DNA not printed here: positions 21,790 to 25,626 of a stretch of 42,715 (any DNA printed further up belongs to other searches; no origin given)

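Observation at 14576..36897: Highly over-represented 12-bp palindrome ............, four copies, each inside a 16-bp palindrome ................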

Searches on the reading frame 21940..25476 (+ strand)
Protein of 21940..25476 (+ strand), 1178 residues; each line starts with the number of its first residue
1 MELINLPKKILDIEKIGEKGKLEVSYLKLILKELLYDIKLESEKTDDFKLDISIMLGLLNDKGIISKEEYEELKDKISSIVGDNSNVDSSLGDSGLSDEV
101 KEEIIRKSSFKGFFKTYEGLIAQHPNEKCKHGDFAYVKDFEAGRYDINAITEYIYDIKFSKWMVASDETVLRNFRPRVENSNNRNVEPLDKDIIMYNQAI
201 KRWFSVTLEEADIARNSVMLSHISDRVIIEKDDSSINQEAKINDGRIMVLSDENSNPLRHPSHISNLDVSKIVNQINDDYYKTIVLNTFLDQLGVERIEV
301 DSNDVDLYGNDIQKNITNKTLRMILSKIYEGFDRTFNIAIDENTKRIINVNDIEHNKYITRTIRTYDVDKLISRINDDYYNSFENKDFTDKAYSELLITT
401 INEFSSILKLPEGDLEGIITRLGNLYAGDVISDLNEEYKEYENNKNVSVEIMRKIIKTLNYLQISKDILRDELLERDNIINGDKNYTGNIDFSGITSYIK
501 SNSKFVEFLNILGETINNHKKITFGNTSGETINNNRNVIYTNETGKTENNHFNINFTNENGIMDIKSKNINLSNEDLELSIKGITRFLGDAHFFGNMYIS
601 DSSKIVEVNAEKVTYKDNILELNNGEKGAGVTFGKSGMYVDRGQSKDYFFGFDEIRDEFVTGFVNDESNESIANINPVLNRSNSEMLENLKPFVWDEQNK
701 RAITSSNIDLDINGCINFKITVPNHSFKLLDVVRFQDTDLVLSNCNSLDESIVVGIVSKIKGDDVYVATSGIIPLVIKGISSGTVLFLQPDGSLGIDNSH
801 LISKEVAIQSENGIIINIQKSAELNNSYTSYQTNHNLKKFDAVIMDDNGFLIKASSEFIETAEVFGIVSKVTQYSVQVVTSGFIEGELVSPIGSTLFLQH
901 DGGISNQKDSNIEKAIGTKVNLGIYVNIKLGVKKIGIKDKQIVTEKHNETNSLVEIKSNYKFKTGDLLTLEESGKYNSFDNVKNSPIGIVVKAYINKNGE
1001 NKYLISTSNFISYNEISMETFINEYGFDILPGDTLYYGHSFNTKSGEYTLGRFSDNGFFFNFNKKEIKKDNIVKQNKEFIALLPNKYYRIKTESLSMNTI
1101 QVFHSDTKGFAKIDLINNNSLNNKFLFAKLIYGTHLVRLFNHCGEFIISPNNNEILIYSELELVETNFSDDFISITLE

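Call 12: search_protein_families(library=pfam, proteins=[window:21940-25476:+], max_evalue=0.01)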
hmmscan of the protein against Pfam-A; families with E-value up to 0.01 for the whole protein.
window:21940-25476:+ (1178 aa): 2 families
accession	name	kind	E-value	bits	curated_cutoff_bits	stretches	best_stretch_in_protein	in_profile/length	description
PF09851.14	SHOCT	-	0.0029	17.7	27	1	61-77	11-27/28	Short C-terminal domain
PF05595.16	DUF771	-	0.0044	17.5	22.9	0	60-136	1-76/90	Domain of unknown function (DUF771)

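Call 13: search_protein_families(library=phrogs, proteins=[window:21940-25476:+], max_evalue=0.001)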
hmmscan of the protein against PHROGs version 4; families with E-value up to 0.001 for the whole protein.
window:21940-25476:+ (1178 aa): 0 families

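Call 50: find_homologous_proteins(query=window:21940-25476:+, max_evalue=0.001)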
Query window:21940-25476:+ (1178 aa): 16 proteins with E <= 0.001 among 8000 candidates.
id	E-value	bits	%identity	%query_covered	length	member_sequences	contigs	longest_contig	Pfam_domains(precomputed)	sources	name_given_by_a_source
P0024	0.0e+0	2539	99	100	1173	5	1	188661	-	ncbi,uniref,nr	ncbi:hypothetical protein VSU16_14650 (plasmid) [Cetobacterium somerae]|uniref:hypothetical protein 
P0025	0.0e+0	2194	85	100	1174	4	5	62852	-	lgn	-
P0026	0.0e+0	1541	61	99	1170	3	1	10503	-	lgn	-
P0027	0.0e+0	1212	50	99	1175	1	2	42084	-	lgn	-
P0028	0.0e+0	1045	46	99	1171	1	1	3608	-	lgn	-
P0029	1.7e-195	670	41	73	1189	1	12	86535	-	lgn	-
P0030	8.1e-186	638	41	69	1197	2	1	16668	-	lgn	-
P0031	1.1e-179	618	41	69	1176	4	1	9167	-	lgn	-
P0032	3.2e-178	613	35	98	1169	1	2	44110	-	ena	-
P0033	2.4e-177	610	39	69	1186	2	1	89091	-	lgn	-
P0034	1.0e-174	601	39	74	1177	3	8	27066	-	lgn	-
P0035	3.2e-173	597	39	71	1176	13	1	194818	-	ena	-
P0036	1.5e-172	594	38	74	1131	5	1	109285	-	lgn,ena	-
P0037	5.3e-171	589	39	70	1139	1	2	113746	PF09851.15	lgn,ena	-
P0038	3.4e-170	586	39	71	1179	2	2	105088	-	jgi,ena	jgi:hypothetical protein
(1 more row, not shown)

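Call 51: find_encoding_contigs(protein=P0025, flank=10000, max_places=5)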
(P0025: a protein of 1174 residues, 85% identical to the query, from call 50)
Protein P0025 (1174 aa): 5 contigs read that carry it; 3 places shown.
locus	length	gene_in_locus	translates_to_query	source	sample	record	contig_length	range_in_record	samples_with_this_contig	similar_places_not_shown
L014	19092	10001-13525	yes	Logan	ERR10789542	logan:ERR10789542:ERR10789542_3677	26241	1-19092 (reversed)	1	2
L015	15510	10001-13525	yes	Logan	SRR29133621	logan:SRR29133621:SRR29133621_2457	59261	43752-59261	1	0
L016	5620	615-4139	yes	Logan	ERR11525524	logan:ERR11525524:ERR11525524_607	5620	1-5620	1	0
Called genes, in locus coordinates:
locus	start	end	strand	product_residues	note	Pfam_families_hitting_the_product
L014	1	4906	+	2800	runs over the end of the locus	PF19077:Big_13 (faint)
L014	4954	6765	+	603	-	-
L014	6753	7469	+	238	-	-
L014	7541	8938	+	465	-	-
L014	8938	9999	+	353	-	-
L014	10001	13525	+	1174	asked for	-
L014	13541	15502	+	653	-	-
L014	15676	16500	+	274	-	-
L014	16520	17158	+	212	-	-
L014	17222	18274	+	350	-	-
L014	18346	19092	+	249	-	?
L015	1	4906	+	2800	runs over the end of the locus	PF19077:Big_13 (faint)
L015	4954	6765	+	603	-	-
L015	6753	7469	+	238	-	-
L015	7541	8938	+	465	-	-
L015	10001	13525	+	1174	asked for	-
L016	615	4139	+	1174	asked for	-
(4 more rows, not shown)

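Call 52: find_encoding_contigs(protein=P0026, flank=10000, max_places=2)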
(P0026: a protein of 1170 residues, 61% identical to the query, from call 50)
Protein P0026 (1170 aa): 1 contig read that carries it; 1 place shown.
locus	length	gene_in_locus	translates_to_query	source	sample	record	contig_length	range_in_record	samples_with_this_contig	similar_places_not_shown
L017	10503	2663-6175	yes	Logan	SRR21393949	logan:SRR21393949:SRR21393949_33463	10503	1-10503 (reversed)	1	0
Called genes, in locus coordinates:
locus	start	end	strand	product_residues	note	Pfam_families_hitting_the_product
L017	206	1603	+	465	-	-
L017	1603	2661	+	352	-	-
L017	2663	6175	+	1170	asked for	-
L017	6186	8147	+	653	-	-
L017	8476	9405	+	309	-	-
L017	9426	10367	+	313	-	-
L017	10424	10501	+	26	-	?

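Call 53: find_encoding_contigs(protein=P0027, flank=10000, max_places=2)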
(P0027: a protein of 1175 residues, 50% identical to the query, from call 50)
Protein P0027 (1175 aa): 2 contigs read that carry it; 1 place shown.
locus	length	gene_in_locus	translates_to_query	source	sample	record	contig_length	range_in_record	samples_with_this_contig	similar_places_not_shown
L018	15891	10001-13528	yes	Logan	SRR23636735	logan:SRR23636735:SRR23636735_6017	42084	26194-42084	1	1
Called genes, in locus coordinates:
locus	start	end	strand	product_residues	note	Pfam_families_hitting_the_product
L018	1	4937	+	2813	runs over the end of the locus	PF07495:Y_Y_Y (faint), PF19077:Big_13 (faint)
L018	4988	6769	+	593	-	-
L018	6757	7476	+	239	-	-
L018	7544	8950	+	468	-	-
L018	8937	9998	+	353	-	-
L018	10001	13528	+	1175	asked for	-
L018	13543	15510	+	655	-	-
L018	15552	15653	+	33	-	-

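Call 60: find_encoding_contigs(protein=P0035, flank=10000, max_places=1)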
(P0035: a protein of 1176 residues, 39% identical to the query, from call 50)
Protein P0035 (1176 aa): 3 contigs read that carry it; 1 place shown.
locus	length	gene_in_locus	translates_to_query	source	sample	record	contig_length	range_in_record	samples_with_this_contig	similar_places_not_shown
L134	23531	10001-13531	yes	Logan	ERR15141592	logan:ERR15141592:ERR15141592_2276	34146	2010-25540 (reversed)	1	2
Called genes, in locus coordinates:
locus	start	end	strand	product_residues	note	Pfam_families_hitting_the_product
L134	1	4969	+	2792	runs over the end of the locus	PF19077:Big_13 (faint)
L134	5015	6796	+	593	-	-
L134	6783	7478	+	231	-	-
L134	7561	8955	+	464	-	-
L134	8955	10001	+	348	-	-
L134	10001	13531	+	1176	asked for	-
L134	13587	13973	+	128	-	-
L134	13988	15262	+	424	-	-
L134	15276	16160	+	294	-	-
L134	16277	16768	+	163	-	-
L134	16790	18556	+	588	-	-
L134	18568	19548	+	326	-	PF04055:Radical_SAM, PF13353:Fer4_12 (weak)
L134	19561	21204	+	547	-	PF15711:ILEI (weak)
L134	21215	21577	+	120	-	-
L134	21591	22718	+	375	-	PF04055:Radical_SAM (weak), PF13186:SPASM (weak)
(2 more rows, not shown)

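Call 61: find_encoding_contigs(protein=P0029, flank=10000, max_places=1)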
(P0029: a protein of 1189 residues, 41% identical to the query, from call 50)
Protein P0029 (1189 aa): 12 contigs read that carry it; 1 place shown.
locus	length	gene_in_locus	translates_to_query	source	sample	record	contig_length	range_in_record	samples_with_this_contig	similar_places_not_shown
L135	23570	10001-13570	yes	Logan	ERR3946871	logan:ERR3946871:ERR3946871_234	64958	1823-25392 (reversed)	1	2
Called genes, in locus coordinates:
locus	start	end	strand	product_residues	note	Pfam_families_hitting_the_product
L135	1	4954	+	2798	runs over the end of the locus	PF19077:Big_13 (faint)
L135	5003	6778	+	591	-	-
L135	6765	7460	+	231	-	-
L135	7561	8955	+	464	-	-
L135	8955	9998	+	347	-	-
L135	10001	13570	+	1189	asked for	-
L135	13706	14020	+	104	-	-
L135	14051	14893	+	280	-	-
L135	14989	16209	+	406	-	-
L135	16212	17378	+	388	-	-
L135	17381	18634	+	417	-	PF13884:Peptidase_S74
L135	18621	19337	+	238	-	-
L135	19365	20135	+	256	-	-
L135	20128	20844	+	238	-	-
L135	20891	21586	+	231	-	PF11962:Peptidase_G2 (faint)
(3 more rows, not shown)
